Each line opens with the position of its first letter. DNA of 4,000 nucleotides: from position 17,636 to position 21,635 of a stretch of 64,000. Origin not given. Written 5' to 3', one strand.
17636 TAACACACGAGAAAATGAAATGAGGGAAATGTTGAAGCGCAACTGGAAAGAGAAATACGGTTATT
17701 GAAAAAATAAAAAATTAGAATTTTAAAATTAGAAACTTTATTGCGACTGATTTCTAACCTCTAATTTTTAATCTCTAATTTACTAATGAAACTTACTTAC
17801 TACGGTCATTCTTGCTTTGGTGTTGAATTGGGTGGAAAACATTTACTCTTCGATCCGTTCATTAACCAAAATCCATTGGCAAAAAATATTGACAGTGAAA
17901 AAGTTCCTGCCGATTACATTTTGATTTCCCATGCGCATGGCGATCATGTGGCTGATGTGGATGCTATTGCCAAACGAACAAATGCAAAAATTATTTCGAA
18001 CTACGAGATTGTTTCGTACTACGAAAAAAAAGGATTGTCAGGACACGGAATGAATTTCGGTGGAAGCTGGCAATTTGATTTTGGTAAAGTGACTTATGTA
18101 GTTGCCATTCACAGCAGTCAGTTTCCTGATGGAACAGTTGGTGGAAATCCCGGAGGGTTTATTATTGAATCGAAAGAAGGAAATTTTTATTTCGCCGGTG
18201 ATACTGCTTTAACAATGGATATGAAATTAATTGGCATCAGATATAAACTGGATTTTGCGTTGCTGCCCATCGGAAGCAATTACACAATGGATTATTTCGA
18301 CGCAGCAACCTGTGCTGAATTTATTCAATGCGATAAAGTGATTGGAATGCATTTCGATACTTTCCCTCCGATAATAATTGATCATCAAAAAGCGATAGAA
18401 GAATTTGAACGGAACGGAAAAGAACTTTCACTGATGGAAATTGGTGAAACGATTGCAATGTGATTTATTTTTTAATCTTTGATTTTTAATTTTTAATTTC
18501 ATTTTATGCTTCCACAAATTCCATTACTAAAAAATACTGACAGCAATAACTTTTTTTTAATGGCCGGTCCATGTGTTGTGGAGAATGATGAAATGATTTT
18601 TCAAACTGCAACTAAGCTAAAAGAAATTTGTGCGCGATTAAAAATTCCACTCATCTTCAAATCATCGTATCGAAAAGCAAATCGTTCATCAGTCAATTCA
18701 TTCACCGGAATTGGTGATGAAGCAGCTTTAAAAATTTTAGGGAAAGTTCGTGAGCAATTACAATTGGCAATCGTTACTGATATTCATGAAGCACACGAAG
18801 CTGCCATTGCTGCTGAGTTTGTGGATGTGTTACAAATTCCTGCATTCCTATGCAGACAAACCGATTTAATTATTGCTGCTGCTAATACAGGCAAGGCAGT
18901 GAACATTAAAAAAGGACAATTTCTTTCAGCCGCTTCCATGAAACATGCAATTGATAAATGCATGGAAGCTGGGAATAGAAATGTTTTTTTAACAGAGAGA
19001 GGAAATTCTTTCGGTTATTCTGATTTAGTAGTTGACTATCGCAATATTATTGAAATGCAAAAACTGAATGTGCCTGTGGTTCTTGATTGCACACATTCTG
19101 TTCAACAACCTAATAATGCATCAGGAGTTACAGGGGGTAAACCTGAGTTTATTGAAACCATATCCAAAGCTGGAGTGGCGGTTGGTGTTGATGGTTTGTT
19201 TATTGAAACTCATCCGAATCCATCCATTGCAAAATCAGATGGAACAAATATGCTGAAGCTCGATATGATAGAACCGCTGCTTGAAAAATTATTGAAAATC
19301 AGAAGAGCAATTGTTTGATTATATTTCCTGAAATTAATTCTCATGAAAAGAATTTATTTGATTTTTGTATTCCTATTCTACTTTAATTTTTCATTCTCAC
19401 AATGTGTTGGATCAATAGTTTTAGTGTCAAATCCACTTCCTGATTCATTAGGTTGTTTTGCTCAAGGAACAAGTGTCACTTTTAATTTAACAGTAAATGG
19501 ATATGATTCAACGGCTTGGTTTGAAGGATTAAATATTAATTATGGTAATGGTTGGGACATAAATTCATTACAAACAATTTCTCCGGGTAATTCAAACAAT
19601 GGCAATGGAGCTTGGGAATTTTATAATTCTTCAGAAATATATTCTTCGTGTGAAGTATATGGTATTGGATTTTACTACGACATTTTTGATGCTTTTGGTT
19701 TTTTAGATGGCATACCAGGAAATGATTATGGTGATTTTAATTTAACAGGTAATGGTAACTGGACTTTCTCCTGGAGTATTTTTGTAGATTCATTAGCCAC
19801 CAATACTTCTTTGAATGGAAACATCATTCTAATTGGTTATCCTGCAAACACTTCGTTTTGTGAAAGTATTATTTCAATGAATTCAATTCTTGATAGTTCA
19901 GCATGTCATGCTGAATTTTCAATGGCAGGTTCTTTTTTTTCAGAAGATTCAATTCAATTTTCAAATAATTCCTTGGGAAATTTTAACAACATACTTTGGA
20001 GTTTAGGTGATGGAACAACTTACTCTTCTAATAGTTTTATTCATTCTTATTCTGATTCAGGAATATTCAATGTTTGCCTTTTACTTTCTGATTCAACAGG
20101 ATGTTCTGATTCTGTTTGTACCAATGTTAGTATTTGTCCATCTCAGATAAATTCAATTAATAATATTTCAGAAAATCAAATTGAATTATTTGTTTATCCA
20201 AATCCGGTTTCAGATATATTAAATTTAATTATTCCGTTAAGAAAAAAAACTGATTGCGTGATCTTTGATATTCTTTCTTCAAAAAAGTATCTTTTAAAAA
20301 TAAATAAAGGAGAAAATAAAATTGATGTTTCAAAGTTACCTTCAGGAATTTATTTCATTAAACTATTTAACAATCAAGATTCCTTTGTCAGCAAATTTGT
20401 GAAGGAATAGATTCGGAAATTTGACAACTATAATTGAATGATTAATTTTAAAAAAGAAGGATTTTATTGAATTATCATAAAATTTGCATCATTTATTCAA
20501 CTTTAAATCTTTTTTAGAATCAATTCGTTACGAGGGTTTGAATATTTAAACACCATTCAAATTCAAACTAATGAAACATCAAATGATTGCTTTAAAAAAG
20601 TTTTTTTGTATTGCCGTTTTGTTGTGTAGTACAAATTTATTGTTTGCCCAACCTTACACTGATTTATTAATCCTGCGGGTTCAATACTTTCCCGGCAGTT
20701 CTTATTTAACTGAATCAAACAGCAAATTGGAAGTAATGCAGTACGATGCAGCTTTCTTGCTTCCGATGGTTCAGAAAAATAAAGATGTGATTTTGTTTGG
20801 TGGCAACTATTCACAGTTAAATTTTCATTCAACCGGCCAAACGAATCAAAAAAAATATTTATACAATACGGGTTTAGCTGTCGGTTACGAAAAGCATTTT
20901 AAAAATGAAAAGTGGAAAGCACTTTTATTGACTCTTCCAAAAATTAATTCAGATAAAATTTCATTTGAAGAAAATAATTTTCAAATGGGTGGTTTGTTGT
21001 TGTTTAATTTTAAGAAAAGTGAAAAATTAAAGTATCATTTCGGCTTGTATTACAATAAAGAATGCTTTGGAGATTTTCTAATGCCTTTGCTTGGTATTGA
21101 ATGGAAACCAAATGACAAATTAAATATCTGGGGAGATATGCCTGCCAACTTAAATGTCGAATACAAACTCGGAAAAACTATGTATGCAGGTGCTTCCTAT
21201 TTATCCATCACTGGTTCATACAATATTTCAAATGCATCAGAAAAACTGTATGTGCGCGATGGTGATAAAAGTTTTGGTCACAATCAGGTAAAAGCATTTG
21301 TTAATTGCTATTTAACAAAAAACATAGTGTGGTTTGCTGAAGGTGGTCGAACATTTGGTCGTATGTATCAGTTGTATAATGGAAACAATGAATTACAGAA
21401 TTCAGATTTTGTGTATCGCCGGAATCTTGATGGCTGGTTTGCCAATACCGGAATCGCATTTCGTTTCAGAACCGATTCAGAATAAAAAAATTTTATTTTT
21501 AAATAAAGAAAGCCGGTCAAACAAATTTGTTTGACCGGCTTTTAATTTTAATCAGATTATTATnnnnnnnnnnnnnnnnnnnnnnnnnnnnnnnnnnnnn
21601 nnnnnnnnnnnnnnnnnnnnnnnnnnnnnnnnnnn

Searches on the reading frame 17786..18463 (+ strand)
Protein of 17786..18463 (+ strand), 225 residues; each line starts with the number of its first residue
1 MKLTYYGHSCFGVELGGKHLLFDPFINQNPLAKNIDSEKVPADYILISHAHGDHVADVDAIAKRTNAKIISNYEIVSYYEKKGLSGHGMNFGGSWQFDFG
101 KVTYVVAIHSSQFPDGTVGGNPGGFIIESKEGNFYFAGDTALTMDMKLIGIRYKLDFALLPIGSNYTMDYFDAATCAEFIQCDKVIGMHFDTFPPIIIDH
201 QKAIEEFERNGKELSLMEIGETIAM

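Call 42: search_protein_families(library=pfam, proteins=[window:17786-18463:+], max_evalue=0.001)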
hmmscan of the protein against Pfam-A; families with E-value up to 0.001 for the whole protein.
window:17786-18463:+ (225 aa): 3 families
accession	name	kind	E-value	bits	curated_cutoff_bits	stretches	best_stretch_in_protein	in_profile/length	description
PF13483.12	Lactamase_B_3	-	1.7e-20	74.1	24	1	2-189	1-160/160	Beta-lactamase superfamily domain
PF12706.13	Lactamase_B_2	-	1.8e-19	70.6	27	1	20-190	3-200/200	Beta-lactamase superfamily domain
PF00753.33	Lactamase_B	-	3.8e-16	60.1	22.7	1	7-175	5-176/196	Metallo-beta-lactamase superfamily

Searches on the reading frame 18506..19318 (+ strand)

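Call 42: search_protein_families(library=pfam, proteins=[window:18506-19318:+], max_evalue=0.001)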
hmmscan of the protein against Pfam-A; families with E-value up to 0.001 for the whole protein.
window:18506-19318:+ (270 aa): 1 family
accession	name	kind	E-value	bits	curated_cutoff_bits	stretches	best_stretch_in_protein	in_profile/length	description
PF00793.26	DAHP_synth_1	-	7.3e-66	222.3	25.5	1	13-262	15-261/270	DAHP synthetase I family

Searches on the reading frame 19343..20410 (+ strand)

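Call 42: search_protein_families(library=pfam, proteins=[window:19343-20410:+], max_evalue=0.001)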
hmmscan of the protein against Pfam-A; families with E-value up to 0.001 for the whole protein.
window:19343-20410:+ (355 aa): 3 families
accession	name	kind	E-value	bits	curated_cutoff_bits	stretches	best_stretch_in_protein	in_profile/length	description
PF18962.6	Por_Secre_tail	-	2.1e-12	47.6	27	1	284-353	1-74/75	Secretion system C-terminal sorting domain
PF18911.6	PKD_4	-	2.2e-09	37.7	27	1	204-258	24-78/85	PKD domain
PF00801.26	PKD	-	3.8e-07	30.5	23.5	1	212-260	27-77/80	PKD domain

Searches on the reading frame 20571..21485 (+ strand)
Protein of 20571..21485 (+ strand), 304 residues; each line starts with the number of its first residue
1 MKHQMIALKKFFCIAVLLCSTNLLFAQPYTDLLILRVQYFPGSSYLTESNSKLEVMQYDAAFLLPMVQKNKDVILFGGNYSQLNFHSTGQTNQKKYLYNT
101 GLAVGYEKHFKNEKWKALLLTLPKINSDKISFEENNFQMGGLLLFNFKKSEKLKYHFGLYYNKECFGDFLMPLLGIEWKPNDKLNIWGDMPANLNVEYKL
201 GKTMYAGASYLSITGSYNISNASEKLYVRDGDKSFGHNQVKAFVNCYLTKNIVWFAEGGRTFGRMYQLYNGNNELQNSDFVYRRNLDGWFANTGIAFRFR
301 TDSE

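Call 43: search_protein_families(library=pfam, proteins=[window:20571-21485:+], max_evalue=0.001)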
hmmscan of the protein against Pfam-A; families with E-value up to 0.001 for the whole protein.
window:20571-21485:+ (304 aa): 1 family
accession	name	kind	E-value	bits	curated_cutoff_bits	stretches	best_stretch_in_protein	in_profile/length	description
PF19783.5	DUF6268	-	1.1e-11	44.7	22.8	1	35-273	9-254/279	Domain of unknown function (DUF6268)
